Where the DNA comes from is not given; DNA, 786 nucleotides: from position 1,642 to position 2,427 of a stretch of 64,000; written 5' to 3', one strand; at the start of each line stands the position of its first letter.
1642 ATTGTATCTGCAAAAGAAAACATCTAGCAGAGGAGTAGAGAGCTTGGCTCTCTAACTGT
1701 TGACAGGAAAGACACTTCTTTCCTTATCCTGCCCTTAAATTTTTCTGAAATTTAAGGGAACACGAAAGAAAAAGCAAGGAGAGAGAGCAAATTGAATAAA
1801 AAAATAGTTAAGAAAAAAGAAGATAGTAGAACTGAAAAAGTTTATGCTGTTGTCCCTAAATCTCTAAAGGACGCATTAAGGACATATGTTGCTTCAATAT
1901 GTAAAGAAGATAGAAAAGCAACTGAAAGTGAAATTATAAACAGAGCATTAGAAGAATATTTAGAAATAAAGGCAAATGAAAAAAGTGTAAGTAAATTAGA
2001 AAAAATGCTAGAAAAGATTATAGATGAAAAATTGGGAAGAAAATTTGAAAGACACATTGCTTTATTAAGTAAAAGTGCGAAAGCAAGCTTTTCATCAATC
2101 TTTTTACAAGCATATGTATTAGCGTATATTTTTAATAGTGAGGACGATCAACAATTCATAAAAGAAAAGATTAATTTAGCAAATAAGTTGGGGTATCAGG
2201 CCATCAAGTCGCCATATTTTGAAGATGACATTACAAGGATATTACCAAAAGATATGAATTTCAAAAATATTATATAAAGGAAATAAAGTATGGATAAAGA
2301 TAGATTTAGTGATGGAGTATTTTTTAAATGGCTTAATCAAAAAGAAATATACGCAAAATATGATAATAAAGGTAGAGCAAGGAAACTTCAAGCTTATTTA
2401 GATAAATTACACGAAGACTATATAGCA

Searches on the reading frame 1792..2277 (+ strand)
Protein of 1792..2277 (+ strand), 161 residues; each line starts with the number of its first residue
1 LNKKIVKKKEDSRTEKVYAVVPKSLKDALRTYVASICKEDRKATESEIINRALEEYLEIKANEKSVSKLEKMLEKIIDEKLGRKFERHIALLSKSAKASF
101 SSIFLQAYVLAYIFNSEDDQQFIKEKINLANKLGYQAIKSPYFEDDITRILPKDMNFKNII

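Call 4: search_protein_families(library=pfam, proteins=[window:1792-2277:+], max_evalue=0.01)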
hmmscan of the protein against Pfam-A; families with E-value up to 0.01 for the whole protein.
window:1792-2277:+ (161 aa): 0 families

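Call 34: search_protein_families(library=ncbifam, proteins=[window:1792-2277:+], max_evalue=1)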
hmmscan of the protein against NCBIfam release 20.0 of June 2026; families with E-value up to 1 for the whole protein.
window:1792-2277:+ (161 aa): 1 family
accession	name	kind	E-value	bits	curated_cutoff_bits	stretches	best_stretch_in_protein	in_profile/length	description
NF010498.0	PRK13917.1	equivalog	0.063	12.5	417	1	12-71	206-265/344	plasmid segregation protein ParM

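Call 42: search_solved_structures(query=A3, max_evalue=10, show_alignments=2)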
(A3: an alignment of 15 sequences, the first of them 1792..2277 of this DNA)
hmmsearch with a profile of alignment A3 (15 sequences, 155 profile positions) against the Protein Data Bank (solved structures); distinct sequences matched with E-value up to 10: 12.
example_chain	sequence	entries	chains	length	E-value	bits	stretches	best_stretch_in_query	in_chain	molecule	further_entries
2kel_A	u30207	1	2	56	0.00036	23.6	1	4-53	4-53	Uncharacterized protein 56B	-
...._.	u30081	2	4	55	0.0061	19.6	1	15-57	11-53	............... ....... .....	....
8y0e_I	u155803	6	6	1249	0.077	16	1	94-122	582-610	M1249L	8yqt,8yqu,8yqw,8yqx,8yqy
3jco_S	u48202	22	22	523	0.13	15.2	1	77-131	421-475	26S proteasome regulatory subunit RPN3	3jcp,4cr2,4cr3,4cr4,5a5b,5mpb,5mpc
3jck_A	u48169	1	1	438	0.14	15.2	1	76-131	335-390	26S proteasome regulatory subunit RPN3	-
9kkd_A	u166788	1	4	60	0.17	14.9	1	17-60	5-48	Ribbon-helix-helix protein, CopG family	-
8vej_A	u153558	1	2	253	0.53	13.3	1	22-72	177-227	CHD_buttress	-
6fvt_S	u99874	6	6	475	0.85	12.6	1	77-131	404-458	26S proteasome regulatory subunit RPN3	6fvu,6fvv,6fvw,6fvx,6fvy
8xxt_I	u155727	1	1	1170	1.2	12.1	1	94-122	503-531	M1249L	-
8xx5_I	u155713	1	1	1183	1.3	12.1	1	94-122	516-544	M1249L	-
2eh3_A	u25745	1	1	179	2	11.5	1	11-134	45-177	Transcriptional regulator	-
6xr2_A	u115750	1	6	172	2.7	11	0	100-131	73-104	dTor_3x57R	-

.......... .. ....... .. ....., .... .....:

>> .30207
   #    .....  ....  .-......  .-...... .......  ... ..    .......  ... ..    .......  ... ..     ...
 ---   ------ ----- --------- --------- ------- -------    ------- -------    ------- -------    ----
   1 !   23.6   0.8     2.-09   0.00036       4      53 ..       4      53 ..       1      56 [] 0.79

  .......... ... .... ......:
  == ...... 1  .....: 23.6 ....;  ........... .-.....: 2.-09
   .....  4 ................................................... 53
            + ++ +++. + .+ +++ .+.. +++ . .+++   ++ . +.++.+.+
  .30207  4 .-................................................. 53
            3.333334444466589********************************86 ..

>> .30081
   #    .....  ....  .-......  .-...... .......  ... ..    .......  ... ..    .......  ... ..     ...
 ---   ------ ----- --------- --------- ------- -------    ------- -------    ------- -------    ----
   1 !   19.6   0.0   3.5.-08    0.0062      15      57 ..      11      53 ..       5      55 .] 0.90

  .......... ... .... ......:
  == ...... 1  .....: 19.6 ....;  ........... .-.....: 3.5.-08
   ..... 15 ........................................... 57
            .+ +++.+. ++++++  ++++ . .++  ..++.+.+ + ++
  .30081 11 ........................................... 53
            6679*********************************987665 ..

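Call 43: search_protein_families(library=pfam, alignment_id=A3, max_evalue=10)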
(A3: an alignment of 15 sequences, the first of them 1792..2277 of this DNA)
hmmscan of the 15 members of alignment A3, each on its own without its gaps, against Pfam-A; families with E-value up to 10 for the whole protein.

A. member 1, window:1792-2277:+ (161 aa): 8 families
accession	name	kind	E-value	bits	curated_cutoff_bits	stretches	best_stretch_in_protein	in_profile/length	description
PF17884.7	DUF5591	-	0.011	16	26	1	18-83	57-123/150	Domain of unknown function (DUF5591)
PF15433.11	MRP-S31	-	0.019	15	28.7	1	5-90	44-128/304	Mitochondrial 28S ribosomal protein S31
PF01057.23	Parvo_NS1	-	0.035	13.5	20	1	30-95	9-73/271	Parvovirus non-structural protein NS1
PF21941.2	SMEK_N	-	0.036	14.4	27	1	63-118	73-127/140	SMEK domain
PF01425.27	Amidase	-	0.066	12.7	27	1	16-108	271-352/445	Amidase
PF17928.6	TetR_C_22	-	0.12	13.2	26.4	1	58-105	41-88/113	Tetracyclin repressor-like, C-terminal domain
PF05003.17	DUF668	-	0.16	12.9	24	1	10-58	29-78/89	Protein of unknown function (DUF668)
PF18403.7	Thioredoxin_15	-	0.17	12.3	27.4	1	38-96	66-108/207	Thioredoxin-like domain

B. families by the number of members that match (of 15 scanned): 36 families (the first 25 are shown)
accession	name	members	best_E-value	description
PF17884.7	DUF5591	7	0.0016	Domain of unknown function (DUF5591)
PF01057.23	Parvo_NS1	6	0.02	Parvovirus non-structural protein NS1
PF15433.11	MRP-S31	5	0.0096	Mitochondrial 28S ribosomal protein S31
PF21941.2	SMEK_N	5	0.02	SMEK domain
PF05003.17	DUF668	5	0.11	Protein of unknown function (DUF668)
PF09888.14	DUF2115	4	0.054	Uncharacterized protein conserved in archaea (DUF2115)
PF01425.27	Amidase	4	0.056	Amidase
PF13158.11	DUF3993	3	0.091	Protein of unknown function (DUF3993)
PF23828.1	DUF7198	3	0.098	Family of unknown function (DUF7198)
PF18403.7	Thioredoxin_15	3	0.14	Thioredoxin-like domain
PF24573.1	HEAT_DAAF5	2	0.00033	Dynein axonemal assembly factor 5, HEAT-repeat domain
PF10250.15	O-FucT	2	0.0084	GDP-fucose protein O-fucosyltransferase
PF08542.16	Rep_fac_C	2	0.0089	Replication factor C C-terminal domain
PF17928.6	TetR_C_22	2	0.12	Tetracyclin repressor-like, C-terminal domain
PF05705.20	DUF829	1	0.017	Eukaryotic protein of unknown function (DUF829)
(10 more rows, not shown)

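Call 50: predict_structure(protein=window:1792-2277:+)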
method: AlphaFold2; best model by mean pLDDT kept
length: 161 residues; sequences in the alignment: 1
mean_pLDDT: 42.8   pTM: 0.23
mean pLDDT of the five models: 42.8, 42.2, 41.4, 40.9, 40.6
residues with pLDDT >= 90: 0; 70-90: 0; 50-70: 8; < 50: 153
segments of 3 or more residues with pLDDT < 50: 1-4, 6-40, 43-123, 126-144, 146-153, 157-161
pLDDT, mean of each block of 10 residues (from residue 1): 43 42 44 45 47 43 39 43 38 35 40 43 49 43 47 46 37
secondary structure, 60 per line:
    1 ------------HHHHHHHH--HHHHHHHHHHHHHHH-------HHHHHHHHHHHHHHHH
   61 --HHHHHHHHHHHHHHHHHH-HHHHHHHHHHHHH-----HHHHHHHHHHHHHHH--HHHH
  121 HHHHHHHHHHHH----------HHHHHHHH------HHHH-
elements in order: H13-20 H23-37 H45-60 H63-80 H82-94 H100-114 H117-132 H143-150 H157-160
